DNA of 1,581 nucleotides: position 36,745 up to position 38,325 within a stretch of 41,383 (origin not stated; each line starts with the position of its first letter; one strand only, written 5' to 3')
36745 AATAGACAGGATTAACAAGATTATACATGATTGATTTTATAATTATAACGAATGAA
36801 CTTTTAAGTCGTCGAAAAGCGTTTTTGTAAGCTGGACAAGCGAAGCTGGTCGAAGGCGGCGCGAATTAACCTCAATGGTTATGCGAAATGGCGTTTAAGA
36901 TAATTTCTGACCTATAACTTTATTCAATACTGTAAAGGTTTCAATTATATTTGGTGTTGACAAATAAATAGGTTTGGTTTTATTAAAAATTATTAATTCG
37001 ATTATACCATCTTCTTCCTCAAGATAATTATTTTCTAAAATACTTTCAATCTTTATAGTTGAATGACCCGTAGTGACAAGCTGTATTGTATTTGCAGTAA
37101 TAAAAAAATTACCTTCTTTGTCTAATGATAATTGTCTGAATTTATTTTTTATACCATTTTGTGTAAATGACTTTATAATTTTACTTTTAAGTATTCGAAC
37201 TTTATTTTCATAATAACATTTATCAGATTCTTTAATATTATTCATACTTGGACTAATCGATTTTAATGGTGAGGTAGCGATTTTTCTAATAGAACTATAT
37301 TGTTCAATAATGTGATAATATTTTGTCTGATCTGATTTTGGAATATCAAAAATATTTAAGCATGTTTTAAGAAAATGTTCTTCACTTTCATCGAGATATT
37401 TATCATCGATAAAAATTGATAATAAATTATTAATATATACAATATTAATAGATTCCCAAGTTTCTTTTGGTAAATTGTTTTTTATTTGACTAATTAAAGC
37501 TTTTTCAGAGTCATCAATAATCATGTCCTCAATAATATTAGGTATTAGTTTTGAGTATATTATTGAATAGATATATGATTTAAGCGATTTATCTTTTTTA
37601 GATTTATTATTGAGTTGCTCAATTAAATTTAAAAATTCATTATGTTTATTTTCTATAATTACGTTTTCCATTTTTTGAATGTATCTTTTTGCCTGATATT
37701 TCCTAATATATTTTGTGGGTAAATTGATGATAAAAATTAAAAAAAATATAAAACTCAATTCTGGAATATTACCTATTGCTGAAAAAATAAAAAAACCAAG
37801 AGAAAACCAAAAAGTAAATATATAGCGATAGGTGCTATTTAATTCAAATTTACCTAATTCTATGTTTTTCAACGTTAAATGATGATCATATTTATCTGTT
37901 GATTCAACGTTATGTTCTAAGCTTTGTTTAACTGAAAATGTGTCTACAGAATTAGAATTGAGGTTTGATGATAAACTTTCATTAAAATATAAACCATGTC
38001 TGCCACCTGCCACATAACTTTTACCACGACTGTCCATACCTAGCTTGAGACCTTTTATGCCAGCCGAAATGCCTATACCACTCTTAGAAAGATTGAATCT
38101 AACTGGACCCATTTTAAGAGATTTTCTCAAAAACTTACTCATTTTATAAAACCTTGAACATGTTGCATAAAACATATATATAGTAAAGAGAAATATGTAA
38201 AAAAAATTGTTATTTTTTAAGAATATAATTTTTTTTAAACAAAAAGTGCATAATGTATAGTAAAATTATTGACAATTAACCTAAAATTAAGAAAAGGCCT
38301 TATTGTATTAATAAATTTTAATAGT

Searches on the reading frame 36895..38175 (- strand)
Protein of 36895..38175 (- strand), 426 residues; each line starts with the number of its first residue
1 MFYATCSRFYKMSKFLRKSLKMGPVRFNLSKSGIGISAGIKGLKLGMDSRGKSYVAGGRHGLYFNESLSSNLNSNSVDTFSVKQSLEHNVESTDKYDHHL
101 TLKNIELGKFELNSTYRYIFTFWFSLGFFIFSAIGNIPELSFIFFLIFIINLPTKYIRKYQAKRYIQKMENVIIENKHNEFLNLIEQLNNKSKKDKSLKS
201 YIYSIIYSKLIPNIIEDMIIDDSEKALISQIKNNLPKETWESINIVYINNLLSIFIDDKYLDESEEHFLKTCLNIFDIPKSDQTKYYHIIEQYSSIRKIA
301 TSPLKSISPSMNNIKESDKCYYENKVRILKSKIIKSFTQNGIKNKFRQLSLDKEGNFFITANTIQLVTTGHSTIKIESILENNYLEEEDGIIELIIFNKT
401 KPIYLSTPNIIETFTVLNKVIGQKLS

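Call 26: search_protein_families(library=pfam, proteins=[window:36895-38175:-], max_evalue=0.1)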
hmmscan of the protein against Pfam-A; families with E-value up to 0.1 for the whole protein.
window:36895-38175:- (426 aa): 2 families
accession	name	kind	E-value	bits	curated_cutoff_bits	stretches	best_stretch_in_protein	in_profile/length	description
PF14020.11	DUF4236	-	2.1e-12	47.8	27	1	16-64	3-54/55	Protein of unknown function (DUF4236)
PF02141.26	DENN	-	0.092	13.1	23.4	0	178-254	18-101/186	DENN (AEX-3) domain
